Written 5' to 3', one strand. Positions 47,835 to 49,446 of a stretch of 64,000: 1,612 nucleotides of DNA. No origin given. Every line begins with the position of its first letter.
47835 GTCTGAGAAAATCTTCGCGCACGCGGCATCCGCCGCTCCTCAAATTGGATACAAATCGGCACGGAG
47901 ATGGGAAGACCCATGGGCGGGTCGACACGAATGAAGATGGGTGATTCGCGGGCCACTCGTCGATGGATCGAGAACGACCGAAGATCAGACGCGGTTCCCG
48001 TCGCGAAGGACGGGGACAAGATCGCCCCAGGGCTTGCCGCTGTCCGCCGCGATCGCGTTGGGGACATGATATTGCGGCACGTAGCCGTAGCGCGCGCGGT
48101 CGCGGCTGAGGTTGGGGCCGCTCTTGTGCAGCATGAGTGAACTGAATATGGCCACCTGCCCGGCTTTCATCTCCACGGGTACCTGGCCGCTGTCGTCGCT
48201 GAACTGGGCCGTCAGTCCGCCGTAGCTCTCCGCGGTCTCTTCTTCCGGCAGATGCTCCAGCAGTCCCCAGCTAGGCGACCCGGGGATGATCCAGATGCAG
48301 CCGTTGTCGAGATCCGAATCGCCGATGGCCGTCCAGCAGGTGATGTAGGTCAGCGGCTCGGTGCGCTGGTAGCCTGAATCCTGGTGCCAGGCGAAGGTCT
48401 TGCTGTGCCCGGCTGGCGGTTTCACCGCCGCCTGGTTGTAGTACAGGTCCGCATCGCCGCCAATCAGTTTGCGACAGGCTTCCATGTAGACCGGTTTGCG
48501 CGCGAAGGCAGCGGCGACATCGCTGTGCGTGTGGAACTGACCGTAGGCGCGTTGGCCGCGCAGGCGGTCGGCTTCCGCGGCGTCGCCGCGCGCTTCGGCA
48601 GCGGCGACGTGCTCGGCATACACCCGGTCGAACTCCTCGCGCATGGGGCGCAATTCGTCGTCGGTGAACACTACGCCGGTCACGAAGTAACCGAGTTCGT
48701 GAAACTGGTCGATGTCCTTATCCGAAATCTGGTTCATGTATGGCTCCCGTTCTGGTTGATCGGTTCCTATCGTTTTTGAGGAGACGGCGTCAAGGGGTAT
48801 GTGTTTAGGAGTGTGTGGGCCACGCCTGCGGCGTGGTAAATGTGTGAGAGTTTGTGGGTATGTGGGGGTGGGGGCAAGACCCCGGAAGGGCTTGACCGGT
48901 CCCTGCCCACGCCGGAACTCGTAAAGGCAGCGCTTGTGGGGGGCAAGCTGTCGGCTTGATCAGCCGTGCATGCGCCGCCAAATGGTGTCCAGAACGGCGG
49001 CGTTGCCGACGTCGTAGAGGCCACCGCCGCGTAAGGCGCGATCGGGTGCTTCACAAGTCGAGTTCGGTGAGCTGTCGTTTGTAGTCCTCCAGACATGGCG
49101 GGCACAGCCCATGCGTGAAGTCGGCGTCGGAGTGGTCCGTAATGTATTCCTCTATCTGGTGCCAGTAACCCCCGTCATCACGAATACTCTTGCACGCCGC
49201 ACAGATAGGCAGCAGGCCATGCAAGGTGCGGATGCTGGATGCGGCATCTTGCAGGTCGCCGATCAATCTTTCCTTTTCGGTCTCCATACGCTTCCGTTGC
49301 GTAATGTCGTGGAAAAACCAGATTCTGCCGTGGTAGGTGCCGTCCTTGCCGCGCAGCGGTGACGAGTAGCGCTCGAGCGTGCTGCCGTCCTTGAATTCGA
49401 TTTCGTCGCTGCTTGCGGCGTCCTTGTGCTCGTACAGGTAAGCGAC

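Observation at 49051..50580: Sensor gene with two in-frame TGA codons, one exactly at the conserved MASE1 tryptophan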

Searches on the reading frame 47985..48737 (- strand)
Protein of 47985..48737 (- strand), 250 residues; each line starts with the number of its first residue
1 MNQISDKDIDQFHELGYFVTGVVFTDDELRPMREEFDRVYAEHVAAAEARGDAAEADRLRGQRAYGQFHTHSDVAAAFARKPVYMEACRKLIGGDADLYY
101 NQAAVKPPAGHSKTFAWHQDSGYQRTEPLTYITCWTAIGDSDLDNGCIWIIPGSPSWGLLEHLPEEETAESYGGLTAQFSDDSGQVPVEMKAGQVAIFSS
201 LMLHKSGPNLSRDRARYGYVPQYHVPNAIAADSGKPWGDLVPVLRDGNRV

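Call 22: search_protein_families(library=pfam, proteins=[window:47985-48737:-], max_evalue=0.01)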
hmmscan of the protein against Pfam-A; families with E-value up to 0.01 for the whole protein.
window:47985-48737:- (250 aa): 1 family
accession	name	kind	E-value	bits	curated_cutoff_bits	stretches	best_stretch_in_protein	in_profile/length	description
PF05721.19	PhyH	-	1.2e-30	107.8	22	1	12-214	1-210/213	Phytanoyl-CoA dioxygenase (PhyH)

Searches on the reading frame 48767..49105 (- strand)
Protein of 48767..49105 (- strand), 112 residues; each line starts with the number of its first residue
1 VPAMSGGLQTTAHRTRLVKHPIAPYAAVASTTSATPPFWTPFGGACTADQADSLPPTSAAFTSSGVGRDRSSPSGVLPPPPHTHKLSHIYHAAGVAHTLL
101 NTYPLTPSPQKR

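Call 67: search_protein_families(library=pfam, proteins=[window:48767-49105:-], max_evalue=0.1)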
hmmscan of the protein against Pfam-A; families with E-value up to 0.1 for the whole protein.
window:48767-49105:- (112 aa): 0 families

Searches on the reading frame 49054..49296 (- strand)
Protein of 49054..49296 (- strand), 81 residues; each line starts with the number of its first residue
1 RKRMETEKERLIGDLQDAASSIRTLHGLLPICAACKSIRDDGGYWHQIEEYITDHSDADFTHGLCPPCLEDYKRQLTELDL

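Call 36: search_protein_families(library=pfam, proteins=[window:49054-49296:-], max_evalue=10)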
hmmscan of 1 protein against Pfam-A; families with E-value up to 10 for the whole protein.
seq(81 aa): 2 families
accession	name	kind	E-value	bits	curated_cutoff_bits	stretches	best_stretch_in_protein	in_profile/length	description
PF22859.1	IBIN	-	0.0037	17.5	27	1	29-44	13-27/41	Induced by infection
PF11238.13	DUF3039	-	0.098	12.9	22.7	1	29-39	43-53/56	Protein of unknown function (DUF3039)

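Call 57: find_homologous_proteins(query=window:49054-49278:-, max_evalue=0.001)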
Query seq(75 aa) (75 aa): 46 proteins with E <= 0.001 among 46 candidates.
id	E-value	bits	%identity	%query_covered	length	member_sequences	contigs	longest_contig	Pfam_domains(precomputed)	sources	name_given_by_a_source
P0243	2.3e-24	102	65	88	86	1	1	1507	-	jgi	jgi:hypothetical protein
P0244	2.2e-22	96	66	83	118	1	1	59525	-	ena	-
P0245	2.7e-22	96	63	84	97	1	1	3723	-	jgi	jgi:hypothetical protein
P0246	3.3e-22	96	67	85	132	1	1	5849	-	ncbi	-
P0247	8.8e-22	94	66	83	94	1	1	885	-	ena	-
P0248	1.2e-21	94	63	85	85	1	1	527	-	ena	-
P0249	1.5e-21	93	65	84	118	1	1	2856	-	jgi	jgi:hypothetical protein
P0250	1.7e-21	93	63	83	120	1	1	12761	-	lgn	-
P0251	2.2e-21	93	66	83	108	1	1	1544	-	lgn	-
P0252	3.6e-21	92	63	84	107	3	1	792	-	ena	-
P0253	4.6e-21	92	61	87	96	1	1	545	-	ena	-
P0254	6.7e-21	91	64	81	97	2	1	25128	-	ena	-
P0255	8.4e-21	91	64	88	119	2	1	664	-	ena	-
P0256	1.2e-20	91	60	93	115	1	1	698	-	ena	-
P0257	1.8e-20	90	63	84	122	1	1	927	-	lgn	-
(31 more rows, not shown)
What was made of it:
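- Stand-alone versions of the Cys module exist in nature (call 57).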

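Call 63: predict_structure(alignment_id=A3)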
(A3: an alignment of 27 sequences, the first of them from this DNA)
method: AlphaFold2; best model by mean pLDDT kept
length: 75 residues; sequences in the alignment: 27
mean_pLDDT: 77.7   pTM: 0.45
mean pLDDT of the five models: 77.7, 76.6, 76.5, 70.7, 68.7
residues with pLDDT >= 90: 12; 70-90: 45; 50-70: 17; < 50: 1
segments of 3 or more residues with pLDDT < 50: none
pLDDT, mean of each block of 10 residues (from residue 1): 92 68 65 87 79 70 83 76
secondary structure, 60 per line:
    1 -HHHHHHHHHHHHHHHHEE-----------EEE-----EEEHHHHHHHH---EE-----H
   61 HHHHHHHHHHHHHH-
elements in order: H2-17 E31-33 E39-41 H42-49 H60-74

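Call 65: fold_search(model_id=the predicted structure, library=pdb)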
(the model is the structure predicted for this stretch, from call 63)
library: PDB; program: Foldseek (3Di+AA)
matches with E <= 10: 28; with E <= 0.001: 0
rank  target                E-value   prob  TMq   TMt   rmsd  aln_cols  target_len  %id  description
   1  1t2r_MODEL_1_A        2.1e+00  0.16  0.31  0.21   3.4        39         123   23  Structural basis for 3' end recognition of nucleic acids by the Drosophila Argonaute 2 PAZ domain (released 2004-06-01)
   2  8thq_B                2.3e+00  0.33  0.37  0.25   2.1        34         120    9  Nonamer RNA bound to hAgo2-PAZ (released 2024-10-16)
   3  5b5u_A                3.0e+00  0.06  0.24  0.12   7.9        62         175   18  Crystal structure of truncated Pyrococcus furiosus L-asparaginase with peptide (released 2017-05-31)
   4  7kx7_A                4.5e+00  0.10  0.29  0.04   2.9        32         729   25  Cryo-EM structure of Ephydatia fluviatilis PiwiA-piRNA complex (released 2021-07-14)
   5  7yfq_A                5.2e+00  0.15  0.35  0.04   2.6        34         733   20  Cryo-EM structure of the EfPiwi (N959K)-piRNA-target ternary complex (released 2024-02-14)
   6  3pee_A                5.2e+00  0.14  0.23  0.08   1.9        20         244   30  Structure of the C. difficile TcdB cysteine protease domain (released 2011-02-16)
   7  3gba_A                5.6e+00  0.08  0.15  0.06   4.1        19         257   26  X-ray structure of iGluR5 ligand-binding core (S1S2) in complex with dysiherbaine at 1.35A resolution (released 2009-03-17)
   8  3o7v_X                6.0e+00  0.20  0.32  0.23   1.2        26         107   15  Crystal Structure of human Hiwi1 (V361M) PAZ domain (residues 277-399) in complex with 14-mer RNA (12-bp + 2-nt overha (released 2011-01-12)
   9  9bja_A                6.4e+00  0.13  0.23  0.08   1.9        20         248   30  C. difficile Tcdb cysteine protease domain in complex with IP6 (released 2024-07-03)
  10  9jw1                  6.4e+00  0.02  0.21  0.01  13.7        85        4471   10  Cryo-EM structure of Human RNF213 (released 2025-05-07)
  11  3pa8_A                6.9e+00  0.11  0.22  0.07   1.4        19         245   32  Structure of the C. difficile TcdB cysteine protease domain in complex with a peptide inhibitor (released 2010-12-15)
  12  5zcm                  6.9e+00  0.06  0.19  0.05   4.6        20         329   35  Crystal structure of Xylose reductase from Debaryomyces nepalensis in complex with NADP-DTT adduct (released 2018-11-07)
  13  6wup                  6.9e+00  0.02  0.22  0.10   9.2        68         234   16  Crystal structure of an ancestral cyclohexadienyl dehydratase, AncCDT-5 (released 2020-05-13)
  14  6bqe_A                6.9e+00  0.02  0.18  0.08   8.6        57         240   14  Low-resolution structure of cyclohexadienyl dehydratase from Pseudomonas aeruginosa in space group P4322. (released 2017-12-13)
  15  2lzo_MODEL_1_A        7.4e+00  0.04  0.18  0.40   5.7        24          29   25  Spatial structure of Pi-AnmTX Ugr 9a-1 (released 2013-07-03)
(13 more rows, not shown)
